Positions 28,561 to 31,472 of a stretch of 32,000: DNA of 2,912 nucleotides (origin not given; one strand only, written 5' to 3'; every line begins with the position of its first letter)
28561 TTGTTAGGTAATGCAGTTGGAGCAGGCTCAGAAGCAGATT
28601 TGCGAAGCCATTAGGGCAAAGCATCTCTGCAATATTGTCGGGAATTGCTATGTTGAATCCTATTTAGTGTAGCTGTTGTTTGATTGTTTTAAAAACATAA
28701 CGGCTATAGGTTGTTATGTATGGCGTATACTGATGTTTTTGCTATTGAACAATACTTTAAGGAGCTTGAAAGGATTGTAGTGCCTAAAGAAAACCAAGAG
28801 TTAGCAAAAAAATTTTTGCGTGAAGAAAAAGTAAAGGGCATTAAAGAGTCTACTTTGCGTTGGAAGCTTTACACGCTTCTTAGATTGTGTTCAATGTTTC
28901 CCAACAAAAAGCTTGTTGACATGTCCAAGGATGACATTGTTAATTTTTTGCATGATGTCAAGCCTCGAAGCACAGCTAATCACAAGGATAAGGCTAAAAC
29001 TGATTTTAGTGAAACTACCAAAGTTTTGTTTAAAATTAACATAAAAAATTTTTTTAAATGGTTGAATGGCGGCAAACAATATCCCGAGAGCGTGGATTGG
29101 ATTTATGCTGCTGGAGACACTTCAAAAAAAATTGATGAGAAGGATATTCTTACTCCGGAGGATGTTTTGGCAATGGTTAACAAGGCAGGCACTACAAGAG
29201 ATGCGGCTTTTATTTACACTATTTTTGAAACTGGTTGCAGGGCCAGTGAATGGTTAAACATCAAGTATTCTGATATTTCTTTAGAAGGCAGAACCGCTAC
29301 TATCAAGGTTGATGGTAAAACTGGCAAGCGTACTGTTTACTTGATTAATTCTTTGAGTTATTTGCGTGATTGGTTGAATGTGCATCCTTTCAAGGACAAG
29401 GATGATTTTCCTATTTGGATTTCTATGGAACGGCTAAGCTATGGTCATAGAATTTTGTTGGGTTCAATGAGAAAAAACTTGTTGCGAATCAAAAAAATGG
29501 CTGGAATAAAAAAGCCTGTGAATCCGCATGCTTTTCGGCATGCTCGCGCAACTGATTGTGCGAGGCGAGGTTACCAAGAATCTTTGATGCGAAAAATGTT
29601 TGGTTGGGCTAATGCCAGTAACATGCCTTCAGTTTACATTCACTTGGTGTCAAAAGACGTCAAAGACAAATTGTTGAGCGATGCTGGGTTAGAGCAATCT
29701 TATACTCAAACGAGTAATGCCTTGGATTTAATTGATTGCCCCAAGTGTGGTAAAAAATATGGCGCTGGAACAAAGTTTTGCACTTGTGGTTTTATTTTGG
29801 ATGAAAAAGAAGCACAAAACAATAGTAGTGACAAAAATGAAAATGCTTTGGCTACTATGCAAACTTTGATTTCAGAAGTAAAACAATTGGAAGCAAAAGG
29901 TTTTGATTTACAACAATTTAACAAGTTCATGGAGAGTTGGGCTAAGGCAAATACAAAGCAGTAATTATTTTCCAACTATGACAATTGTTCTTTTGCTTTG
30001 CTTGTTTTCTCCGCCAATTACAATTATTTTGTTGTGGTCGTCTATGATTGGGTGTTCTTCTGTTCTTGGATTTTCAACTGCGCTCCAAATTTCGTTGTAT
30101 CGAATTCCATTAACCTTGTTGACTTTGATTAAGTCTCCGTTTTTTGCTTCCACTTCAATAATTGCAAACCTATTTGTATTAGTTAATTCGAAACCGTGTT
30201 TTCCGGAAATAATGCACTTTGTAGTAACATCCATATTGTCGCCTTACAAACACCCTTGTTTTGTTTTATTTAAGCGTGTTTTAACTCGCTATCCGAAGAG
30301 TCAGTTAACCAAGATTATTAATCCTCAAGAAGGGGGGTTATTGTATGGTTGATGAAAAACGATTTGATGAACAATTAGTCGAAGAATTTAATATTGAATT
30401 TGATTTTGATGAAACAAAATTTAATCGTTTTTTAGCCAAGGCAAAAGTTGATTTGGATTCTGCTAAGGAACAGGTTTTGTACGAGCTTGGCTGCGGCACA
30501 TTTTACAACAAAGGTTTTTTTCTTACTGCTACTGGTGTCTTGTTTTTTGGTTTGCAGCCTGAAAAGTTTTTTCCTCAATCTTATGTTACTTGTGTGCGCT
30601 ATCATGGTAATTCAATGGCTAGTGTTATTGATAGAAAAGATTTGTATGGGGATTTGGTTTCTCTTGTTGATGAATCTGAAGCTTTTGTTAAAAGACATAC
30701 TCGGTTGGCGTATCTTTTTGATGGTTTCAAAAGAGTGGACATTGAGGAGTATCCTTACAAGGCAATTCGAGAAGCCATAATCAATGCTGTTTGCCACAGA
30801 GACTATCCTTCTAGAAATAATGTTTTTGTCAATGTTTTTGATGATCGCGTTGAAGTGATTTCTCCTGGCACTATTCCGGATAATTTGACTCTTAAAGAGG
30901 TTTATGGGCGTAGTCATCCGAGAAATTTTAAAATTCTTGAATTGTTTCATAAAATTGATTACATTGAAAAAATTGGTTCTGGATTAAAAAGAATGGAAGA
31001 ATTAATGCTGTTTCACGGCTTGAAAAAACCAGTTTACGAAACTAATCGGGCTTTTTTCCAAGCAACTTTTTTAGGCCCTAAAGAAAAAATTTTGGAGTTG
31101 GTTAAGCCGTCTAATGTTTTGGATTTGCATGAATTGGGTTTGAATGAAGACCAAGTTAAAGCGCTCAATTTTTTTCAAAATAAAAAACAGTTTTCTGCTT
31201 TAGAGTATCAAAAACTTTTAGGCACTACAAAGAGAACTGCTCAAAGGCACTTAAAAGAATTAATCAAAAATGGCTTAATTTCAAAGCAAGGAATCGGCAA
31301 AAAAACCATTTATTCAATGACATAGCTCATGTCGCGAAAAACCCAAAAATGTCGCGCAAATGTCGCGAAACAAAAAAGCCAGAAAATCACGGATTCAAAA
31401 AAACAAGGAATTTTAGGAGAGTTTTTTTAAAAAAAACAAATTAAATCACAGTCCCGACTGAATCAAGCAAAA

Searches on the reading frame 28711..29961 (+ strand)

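Call 62: search_protein_families(library=pfam, proteins=[window:28711-29961:+], max_evalue=0.001)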
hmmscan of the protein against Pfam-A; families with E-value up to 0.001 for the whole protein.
window:28711-29961:+ (417 aa): 2 families
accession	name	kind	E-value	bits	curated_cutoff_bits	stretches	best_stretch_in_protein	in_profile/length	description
PF00589.27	Phage_integrase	-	1.4e-21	77.5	27.1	1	147-312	3-168/172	Phage integrase family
PF13495.12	Phage_int_SAM_4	-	0.0009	20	27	0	32-85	2-55/85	Phage integrase, N-terminal SAM-like domain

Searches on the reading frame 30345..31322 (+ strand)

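Call 62: search_protein_families(library=pfam, proteins=[window:30345-31322:+], max_evalue=0.001)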
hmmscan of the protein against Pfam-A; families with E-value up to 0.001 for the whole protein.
window:30345-31322:+ (326 aa): 1 family
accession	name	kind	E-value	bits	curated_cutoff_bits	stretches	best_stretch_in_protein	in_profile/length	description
PF13749.12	HATPase_c_4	-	9e-20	70.9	26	1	159-242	3-89/89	Putative ATP-dependent DNA helicase recG C-terminal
